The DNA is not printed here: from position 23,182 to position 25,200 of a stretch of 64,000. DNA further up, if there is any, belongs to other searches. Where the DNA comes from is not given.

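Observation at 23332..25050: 572-aa protein with a C-terminal transmembrane tail-anchor inside the spike/baseplate module, where a PAAR/tip protein would be expected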

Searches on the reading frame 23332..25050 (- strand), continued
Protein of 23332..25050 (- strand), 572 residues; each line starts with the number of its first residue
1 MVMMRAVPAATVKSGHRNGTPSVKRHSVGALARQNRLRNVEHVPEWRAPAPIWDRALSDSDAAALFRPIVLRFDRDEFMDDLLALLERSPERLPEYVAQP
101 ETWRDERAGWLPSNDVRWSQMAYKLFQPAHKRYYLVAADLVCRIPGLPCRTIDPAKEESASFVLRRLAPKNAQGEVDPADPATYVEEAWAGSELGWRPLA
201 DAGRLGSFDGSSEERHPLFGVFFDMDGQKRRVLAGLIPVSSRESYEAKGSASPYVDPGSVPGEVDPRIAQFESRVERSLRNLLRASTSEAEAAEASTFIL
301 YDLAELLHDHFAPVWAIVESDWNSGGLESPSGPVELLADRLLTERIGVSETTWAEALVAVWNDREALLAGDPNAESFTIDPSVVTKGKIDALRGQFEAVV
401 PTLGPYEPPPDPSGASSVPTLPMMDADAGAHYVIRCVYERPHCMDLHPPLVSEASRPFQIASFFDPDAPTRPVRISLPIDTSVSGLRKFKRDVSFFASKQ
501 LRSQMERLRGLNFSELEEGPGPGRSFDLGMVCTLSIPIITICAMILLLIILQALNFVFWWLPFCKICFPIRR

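Call 48: fold_search(model_id=the predicted structure, library=viral)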
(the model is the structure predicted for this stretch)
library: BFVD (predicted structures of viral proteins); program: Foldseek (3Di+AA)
matches with E <= 10: 271; with E <= 0.001: 0
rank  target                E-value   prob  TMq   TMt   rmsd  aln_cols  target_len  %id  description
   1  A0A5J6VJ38            1.6e-02  0.08  0.06  0.08  24.3       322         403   11  Uncharacterized protein [Megaviridae environmental sample]
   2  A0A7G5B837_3          5.7e-02  0.06  0.07  0.04  24.7       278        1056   13  Uncharacterized protein [Ralstonia phage Alix]
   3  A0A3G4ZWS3            7.6e-02  0.06  0.09  0.07  27.5       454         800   10  RING finger domain protein [Faunusvirus sp.]
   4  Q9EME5                1.4e-01  0.09  0.08  0.11  20.7       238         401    9  AMV261 [Amsacta moorei entomopoxvirus]
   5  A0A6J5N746            1.8e-01  0.08  0.09  0.15  17.9       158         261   14  Uncharacterized protein [uncultured Caudovirales phage]
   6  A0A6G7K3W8            1.9e-01  0.06  0.09  0.13  22.1       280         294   11  Fusion protein (Fragment) [Southern tomato virus]
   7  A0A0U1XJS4            2.3e-01  0.04  0.09  0.10  21.6       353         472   14  Mu 1 (Fragment) [Jiangxi12-B14 orthoreovirus]
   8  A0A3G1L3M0            2.6e-01  0.04  0.08  0.11  19.2       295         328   11  Uncharacterized protein [Synechococcus phage S-CBWM1]
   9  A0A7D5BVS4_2          2.6e-01  0.02  0.06  0.04  24.2       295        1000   12  (no name in the UniProt tables at hand)
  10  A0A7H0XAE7            2.7e-01  0.04  0.05  0.07  19.9       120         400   11  (no name in the UniProt tables at hand)
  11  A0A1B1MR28            2.7e-01  0.03  0.09  0.11  28.2       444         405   11  Ac18 [Lymantria dispar multicapsid nuclear polyhedrosis virus]
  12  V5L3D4                3.6e-01  0.04  0.07  0.13  23.2       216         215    7  (no name in the UniProt tables at hand)
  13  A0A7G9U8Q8            3.6e-01  0.02  0.04  0.06  16.0       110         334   13  Helicase-2 [Pieris brassicae granulosis virus]
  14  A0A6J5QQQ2            3.8e-01  0.03  0.07  0.10  29.0       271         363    9  Uncharacterized protein [uncultured Caudovirales phage]
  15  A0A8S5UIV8            4.2e-01  0.02  0.07  0.08  22.0       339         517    9  Uncharacterized protein [Myoviridae sp. ctu2j3]
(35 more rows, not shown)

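Call 49: search_protein_families(library=phrogs, proteins=[window:23332-25050:-], max_evalue=0.01)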
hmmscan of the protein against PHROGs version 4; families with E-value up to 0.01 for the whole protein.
window:23332-25050:- (572 aa): 0 families

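Call 54: list_cluster_members(proteins=[P0001, P0002, P0006, P0025])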
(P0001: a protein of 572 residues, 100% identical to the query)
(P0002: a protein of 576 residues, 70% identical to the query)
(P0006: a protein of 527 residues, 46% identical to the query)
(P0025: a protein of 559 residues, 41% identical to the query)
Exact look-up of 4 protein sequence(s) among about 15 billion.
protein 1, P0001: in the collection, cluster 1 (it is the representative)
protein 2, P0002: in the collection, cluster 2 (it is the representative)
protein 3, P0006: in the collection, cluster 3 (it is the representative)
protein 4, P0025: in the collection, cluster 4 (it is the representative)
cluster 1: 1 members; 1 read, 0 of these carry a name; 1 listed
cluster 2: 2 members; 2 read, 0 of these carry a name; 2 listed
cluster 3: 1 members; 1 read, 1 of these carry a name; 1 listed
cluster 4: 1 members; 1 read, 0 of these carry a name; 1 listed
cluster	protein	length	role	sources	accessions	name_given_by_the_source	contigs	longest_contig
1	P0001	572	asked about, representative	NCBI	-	-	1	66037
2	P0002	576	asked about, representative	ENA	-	-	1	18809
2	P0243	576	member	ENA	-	-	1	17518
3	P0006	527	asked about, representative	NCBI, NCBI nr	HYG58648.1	MAG TPA: hypothetical protein VD902_11380, partial [Symbiobacteriaceae bacterium] | hypothetical protein [Symbiobacteriaceae bacterium]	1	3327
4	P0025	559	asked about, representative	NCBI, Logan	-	-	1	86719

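Call 66: find_homologous_proteins(query=A1, max_evalue=1e-10)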
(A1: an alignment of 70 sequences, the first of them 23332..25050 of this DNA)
Query A1 (70 sequences) (572 aa, profile of the alignment): 99 proteins with E <= 1e-10 among 8000 candidates.
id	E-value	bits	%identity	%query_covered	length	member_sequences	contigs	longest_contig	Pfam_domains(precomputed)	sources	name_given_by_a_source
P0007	4.8e-204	697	44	93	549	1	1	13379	-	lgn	-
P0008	2.9e-194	665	42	93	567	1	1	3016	-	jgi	jgi:hypothetical protein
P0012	8.3e-192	657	41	92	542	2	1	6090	-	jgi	-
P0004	2.0e-188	646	56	93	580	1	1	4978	-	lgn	-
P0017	3.7e-188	645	40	93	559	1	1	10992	-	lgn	-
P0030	3.1e-187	642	36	92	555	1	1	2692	-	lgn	-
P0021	7.0e-187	641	39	92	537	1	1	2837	-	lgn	-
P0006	3.6e-186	638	46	93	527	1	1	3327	-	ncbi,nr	ncbi:MAG TPA: hypothetical protein VD902_11380, partial [Symbiobacteriaceae bacterium]|nr:hypothetic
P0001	7.6e-185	634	100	100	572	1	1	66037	-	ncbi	-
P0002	9.9e-184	630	70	100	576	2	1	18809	-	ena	-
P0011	3.4e-183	629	41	93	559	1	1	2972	-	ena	-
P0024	1.2e-182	627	39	92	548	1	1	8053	-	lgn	-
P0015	1.2e-181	623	43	93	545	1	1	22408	-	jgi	jgi:hypothetical protein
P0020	2.2e-180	619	41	92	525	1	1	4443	-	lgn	-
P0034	3.1e-179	615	38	94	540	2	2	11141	-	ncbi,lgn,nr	ncbi:MAG: hypothetical protein J2P37_15045 [Ktedonobacteraceae bacterium]|nr:hypothetical protein [K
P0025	6.8e-178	611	41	92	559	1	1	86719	-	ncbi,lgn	-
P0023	1.3e-173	597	39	53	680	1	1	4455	-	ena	-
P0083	7.7e-155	535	43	28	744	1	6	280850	-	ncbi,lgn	-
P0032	2.1e-143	497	34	75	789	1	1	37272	-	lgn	-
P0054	4.5e-140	486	37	91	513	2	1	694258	-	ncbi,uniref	ncbi:hypothetical protein [Nocardioides bigeumensis]|uniref:Uncharacterized protein n=1 Tax=Nocardio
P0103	2.6e-138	480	38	26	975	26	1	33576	-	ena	-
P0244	2.8e-134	467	41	28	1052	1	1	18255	-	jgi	-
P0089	2.3e-133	464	34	92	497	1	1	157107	-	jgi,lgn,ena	-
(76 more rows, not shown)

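Call 80: search_protein_families(library=pfam, proteins=[P0103, P0244, P0032, P0158, P0023, P0105], max_evalue=0.001)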
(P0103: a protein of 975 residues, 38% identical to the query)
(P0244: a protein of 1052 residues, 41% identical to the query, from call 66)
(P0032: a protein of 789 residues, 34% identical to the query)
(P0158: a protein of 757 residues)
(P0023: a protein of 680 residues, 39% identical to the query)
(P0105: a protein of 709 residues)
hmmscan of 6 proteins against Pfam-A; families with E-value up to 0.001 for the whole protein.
P0103 (975 aa): 0 families

P0244 (1052 aa): 0 families

P0032 (789 aa): 0 families

P0158 (757 aa): 0 families

P0023 (680 aa): 0 families

P0105 (709 aa): 0 families

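Call 83: find_related_loci(query=A1, collection=viral_contigs, flank=10000)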
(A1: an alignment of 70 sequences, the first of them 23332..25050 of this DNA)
Query A1 (572 aa) in viral_contigs; peptide patterns used: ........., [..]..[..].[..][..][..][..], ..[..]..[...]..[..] (x = any residue, [..] = any of these).
258 stretches matched a pattern; 17 encode a relative of the query (tblastn E <= 1e-3); 17 distinct loci.
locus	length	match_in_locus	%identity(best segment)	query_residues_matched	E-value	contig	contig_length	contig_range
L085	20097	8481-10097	36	41-570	2e-90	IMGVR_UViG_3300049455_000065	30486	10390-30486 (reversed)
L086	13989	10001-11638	34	45-570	6e-80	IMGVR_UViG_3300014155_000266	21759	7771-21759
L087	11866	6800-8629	32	42-570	2e-76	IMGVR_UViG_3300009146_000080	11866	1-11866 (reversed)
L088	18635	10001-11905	31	46-563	2e-62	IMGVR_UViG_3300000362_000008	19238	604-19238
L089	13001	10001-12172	29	10-570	3e-57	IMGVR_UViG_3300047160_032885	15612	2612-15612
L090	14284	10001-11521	32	33-570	2e-51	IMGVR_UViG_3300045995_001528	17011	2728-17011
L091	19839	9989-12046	46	34-570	4e-42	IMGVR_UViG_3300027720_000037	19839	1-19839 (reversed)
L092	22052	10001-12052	46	34-570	3e-42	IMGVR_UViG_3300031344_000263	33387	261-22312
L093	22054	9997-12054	46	34-570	9e-41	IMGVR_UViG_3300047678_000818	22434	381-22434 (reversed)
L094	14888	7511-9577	39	40-570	2e-40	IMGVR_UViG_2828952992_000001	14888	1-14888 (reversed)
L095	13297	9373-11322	44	68-570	6e-36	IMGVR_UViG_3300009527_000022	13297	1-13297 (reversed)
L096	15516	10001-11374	26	124-570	5e-27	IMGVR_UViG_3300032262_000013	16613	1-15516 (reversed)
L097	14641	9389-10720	36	128-570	2e-13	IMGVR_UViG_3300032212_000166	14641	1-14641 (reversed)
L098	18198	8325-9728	39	120-570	2e-12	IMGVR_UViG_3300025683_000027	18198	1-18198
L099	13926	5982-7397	37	125-570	2e-11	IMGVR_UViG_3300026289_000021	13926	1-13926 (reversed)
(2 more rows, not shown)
